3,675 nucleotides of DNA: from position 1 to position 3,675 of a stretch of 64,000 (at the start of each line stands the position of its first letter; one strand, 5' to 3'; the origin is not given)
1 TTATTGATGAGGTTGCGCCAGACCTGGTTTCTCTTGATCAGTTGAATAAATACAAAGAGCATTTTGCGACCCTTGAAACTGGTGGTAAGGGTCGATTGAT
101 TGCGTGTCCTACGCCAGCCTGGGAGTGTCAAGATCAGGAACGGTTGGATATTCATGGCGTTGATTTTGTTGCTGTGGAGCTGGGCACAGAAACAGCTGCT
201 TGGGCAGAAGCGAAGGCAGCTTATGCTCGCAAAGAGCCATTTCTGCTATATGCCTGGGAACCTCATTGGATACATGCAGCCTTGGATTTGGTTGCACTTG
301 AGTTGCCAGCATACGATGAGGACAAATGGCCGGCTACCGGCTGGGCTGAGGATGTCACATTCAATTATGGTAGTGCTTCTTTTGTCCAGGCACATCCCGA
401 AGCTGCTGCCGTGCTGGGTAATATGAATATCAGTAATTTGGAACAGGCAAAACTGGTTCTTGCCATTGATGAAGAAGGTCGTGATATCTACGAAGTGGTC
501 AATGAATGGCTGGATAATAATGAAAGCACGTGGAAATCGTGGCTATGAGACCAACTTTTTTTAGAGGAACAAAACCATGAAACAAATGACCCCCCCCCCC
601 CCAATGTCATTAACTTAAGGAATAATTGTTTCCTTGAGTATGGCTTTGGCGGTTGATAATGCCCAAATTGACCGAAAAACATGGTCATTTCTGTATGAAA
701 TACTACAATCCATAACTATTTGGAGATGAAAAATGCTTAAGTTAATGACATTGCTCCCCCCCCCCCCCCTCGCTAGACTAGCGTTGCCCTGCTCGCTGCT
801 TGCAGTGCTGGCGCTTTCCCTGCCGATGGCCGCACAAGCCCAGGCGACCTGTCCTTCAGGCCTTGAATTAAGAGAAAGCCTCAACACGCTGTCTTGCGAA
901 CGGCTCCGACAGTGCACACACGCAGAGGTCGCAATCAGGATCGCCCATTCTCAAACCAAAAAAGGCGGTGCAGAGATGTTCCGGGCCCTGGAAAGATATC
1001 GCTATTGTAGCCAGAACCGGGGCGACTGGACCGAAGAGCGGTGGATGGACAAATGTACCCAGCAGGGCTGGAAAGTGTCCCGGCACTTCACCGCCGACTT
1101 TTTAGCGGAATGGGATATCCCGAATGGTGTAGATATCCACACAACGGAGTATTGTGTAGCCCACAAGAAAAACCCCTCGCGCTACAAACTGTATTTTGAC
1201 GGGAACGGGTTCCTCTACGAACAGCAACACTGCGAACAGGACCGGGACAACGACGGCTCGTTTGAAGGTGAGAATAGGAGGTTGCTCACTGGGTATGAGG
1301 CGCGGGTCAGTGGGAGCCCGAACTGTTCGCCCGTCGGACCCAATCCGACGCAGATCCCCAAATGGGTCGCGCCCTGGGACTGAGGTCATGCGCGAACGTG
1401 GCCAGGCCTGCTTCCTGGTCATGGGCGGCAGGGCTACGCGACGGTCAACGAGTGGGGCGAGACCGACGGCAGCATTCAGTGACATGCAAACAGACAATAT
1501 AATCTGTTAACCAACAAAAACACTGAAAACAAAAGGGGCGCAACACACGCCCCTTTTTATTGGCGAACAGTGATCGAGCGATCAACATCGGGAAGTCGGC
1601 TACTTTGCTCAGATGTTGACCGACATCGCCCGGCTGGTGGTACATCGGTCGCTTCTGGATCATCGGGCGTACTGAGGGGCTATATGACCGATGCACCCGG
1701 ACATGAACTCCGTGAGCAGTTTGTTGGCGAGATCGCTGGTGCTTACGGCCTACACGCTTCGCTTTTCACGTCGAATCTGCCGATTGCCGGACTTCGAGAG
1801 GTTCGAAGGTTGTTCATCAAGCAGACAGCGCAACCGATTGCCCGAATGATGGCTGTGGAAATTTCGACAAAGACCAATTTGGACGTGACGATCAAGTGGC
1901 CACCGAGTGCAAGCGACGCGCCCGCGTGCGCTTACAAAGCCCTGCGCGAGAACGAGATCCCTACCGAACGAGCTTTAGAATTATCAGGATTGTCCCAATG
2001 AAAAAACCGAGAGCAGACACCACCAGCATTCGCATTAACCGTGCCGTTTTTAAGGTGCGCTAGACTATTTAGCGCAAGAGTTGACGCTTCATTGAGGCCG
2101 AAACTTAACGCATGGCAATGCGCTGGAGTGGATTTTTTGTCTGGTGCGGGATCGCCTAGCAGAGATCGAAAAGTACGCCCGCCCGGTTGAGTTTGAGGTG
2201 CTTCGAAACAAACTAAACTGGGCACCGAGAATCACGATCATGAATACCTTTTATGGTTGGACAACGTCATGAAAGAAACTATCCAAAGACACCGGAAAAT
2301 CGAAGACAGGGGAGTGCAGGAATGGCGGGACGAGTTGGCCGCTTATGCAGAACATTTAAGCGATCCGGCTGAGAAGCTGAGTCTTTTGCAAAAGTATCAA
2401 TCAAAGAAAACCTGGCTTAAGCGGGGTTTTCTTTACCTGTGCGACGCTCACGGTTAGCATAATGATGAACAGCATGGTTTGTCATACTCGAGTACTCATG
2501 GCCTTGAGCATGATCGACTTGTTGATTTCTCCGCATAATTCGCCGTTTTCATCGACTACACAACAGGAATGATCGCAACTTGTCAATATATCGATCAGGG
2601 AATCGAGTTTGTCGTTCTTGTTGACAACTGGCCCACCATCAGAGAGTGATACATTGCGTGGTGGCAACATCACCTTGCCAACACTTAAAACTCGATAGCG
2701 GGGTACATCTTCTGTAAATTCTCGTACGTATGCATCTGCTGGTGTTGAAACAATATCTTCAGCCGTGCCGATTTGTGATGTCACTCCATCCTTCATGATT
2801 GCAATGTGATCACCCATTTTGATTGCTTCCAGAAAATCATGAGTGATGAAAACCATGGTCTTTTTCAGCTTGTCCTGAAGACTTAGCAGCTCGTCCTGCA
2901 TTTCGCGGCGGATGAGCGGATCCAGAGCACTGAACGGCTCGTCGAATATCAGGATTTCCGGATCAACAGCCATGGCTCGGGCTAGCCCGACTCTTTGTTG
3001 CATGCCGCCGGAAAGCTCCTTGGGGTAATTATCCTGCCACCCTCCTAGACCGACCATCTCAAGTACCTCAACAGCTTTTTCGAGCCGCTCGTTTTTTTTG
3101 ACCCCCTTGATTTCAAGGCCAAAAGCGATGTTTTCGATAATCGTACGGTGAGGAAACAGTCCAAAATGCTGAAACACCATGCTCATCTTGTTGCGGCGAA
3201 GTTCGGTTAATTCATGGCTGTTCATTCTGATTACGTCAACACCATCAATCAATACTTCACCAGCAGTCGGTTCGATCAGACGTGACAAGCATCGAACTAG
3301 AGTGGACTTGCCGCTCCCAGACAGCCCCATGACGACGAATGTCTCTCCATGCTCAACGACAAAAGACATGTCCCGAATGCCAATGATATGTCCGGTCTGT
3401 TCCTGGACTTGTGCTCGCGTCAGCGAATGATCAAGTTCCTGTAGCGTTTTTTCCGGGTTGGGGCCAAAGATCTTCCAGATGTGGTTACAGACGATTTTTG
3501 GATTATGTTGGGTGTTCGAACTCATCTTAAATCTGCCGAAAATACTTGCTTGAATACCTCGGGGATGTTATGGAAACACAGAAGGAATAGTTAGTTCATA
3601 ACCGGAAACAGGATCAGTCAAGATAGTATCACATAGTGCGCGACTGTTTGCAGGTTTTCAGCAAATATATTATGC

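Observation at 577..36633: Three island-borne genes share a poly-C-containing export leader fused to unrelated mature domains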

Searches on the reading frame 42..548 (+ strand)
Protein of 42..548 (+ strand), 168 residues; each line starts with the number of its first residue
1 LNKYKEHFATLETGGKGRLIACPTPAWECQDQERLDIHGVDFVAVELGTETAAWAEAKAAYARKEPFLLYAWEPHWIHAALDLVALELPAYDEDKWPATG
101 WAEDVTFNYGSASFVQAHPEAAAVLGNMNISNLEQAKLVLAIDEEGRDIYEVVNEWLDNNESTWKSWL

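Call 9: search_protein_families(library=pfam, proteins=[window:42-548:+], max_evalue=0.01)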
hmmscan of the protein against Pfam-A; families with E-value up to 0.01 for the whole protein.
window:42-548:+ (168 aa): 1 family
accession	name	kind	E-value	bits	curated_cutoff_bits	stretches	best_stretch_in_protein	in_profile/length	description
PF04069.17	OpuAC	-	4.9e-24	85.8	21.2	1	2-158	109-256/257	Substrate binding domain of ABC-type glycine betaine transport system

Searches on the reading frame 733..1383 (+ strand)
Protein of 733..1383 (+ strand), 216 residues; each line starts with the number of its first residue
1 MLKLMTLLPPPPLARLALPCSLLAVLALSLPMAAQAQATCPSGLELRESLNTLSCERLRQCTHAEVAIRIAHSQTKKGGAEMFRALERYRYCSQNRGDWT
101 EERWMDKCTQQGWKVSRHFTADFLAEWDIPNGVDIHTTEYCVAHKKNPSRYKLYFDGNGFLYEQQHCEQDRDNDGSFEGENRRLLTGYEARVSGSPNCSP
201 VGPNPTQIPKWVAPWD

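Call 9: search_protein_families(library=pfam, proteins=[window:733-1383:+], max_evalue=0.01)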
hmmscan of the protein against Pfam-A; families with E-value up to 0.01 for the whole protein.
window:733-1383:+ (216 aa): 0 families

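Call 11: find_homologous_proteins(query=window:733-1383:+, max_evalue=0.01)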
Query window:733-1383:+ (216 aa): 8 proteins with E <= 0.01 among 460 candidates.
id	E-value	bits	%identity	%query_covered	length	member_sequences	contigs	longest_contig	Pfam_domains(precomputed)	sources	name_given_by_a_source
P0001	1.5e-149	514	100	100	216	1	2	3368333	-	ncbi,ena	-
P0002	1.1e-88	315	71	85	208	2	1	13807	-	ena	-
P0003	2.4e-68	248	57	99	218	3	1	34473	-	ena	-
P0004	9.1e-68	246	57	95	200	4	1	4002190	-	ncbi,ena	-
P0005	1.7e-67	245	59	83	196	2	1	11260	-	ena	-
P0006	3.8e-60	221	53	91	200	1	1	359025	-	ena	-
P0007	3.0e-59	218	56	85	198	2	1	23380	-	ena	-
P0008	2.6e-43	166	58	63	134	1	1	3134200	-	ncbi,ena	-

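Call 13: find_encoding_contigs(protein=P0001, flank=3000, max_places=4)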
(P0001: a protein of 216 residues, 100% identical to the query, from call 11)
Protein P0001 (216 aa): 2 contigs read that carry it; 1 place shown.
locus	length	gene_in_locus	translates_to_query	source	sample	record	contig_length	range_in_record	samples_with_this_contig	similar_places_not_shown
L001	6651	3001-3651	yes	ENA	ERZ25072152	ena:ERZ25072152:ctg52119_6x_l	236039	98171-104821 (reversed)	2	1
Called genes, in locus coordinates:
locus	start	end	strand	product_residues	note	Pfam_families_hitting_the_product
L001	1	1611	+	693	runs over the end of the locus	PF00528:BPD_transp_1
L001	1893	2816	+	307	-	PF04069:OpuAC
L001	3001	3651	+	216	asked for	-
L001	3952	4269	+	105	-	-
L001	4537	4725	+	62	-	-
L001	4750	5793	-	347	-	PF00005:ABC_tran, PF13304:AAA_21 (faint)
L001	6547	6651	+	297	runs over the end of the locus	PF05853:BKACE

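Call 14: list_cluster_members(proteins=[P0001, P0004, P0008, P0006, P0003])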
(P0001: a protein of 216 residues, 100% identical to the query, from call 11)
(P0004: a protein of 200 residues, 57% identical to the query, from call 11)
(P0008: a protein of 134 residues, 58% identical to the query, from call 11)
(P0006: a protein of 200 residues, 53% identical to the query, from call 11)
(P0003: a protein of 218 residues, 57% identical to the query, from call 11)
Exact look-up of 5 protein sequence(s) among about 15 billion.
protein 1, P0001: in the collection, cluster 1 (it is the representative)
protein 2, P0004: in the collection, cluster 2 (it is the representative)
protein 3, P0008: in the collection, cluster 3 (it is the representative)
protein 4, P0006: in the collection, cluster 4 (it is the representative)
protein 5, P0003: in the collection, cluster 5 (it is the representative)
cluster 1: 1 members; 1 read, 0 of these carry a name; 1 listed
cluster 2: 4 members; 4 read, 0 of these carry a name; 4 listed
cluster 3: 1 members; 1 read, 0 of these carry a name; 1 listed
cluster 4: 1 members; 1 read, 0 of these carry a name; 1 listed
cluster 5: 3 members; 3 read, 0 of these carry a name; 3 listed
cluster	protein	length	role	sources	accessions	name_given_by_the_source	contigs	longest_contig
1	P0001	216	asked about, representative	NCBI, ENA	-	-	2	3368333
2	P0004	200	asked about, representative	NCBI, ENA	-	-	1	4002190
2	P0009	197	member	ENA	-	-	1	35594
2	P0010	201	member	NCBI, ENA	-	-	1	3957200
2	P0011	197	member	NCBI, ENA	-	-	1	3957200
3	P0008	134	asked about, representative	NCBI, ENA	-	-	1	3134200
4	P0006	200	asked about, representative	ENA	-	-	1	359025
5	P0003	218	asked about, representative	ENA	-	-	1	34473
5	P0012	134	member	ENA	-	-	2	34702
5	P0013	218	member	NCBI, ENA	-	-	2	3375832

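Call 50: find_encoding_contigs(protein=P0003, flank=2500, max_places=3)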
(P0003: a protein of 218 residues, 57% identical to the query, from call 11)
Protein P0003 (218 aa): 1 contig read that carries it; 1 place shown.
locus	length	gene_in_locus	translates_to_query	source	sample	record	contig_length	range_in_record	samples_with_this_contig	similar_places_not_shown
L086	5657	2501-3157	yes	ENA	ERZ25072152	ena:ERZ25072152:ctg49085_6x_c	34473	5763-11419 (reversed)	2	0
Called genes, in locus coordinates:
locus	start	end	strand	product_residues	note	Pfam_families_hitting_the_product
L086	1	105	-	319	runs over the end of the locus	PF21205:Rep3_C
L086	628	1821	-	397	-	PF10134:RPA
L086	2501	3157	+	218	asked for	-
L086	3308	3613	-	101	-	-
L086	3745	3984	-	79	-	PF01402:RHH_1 (weak)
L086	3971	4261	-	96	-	PF04365:BrnT_toxin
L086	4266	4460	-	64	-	-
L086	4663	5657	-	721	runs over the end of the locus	-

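Call 64: find_encoding_contigs(protein=P0012, flank=2500, max_places=4)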
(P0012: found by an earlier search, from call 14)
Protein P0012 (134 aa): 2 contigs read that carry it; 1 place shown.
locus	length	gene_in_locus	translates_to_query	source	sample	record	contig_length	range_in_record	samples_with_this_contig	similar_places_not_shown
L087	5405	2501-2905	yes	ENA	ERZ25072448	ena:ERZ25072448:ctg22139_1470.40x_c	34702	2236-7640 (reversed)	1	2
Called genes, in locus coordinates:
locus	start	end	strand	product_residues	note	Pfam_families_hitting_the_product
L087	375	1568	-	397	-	PF10134:RPA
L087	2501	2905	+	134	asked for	-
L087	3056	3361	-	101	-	-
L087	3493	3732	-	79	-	PF01402:RHH_1 (weak)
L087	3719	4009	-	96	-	PF04365:BrnT_toxin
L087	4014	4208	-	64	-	-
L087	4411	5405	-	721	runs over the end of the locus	-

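Call 83: search_solved_structures(query=A4, max_evalue=1)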
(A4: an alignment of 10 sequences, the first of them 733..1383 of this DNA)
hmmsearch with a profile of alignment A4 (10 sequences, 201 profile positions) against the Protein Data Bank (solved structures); distinct sequences matched with E-value up to 1: 0.

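Call 84: search_protein_families(library=ncbifam, proteins=[window:733-1383:+], max_evalue=0.1)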
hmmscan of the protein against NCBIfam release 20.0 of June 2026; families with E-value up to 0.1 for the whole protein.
window:733-1383:+ (216 aa): 0 families

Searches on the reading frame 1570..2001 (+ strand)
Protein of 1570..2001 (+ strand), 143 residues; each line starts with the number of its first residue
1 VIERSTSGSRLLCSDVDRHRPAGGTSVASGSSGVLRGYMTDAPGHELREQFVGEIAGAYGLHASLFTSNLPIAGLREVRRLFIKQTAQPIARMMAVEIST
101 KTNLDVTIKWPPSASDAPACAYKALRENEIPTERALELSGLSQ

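Call 9: search_protein_families(library=pfam, proteins=[window:1570-2001:+], max_evalue=0.01)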
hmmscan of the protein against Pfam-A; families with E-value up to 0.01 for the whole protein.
window:1570-2001:+ (143 aa): 0 families

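Call 57: search_protein_families(library=pfam, proteins=[window:1570-2001:+], max_evalue=0.001)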
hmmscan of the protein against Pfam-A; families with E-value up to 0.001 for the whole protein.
window:1570-2001:+ (143 aa): 0 families

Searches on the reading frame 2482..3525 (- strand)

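Call 9: search_protein_families(library=pfam, proteins=[window:2482-3525:-], max_evalue=0.01)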
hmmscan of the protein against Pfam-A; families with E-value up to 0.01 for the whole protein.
window:2482-3525:- (347 aa): 9 families
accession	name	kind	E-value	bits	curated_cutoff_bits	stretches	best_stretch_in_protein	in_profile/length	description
PF00005.33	ABC_tran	-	1.3e-34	120.2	25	1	51-198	2-136/137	ABC transporter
PF13304.12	AAA_21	-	4e-06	27.5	27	0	168-230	235-299/304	AAA domain, putative AbiEii toxin, Type IV TA system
PF13191.12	AAA_16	-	0.00092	20.2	32.6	1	61-87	25-51/167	AAA ATPase domain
PF13401.12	AAA_22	-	0.0012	19.6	27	1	63-196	8-92/130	AAA domain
PF13555.12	AAA_29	-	0.0012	18.9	27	1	58-87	20-49/61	P-loop containing region of AAA domain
PF09818.15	ABC_ATPase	-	0.0013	18.3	23.2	0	170-259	157-244/283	P-loop domain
PF03193.22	RsgA_GTPase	-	0.0047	17.2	30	1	48-82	95-128/174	RsgA GTPase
PF00004.35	AAA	-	0.0062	17.4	21.2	0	65-226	3-104/131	ATPase family associated with various cellular activities (AAA)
PF00571.33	CBS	-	0.0087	16.8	24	0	299-343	10-55/57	CBS domain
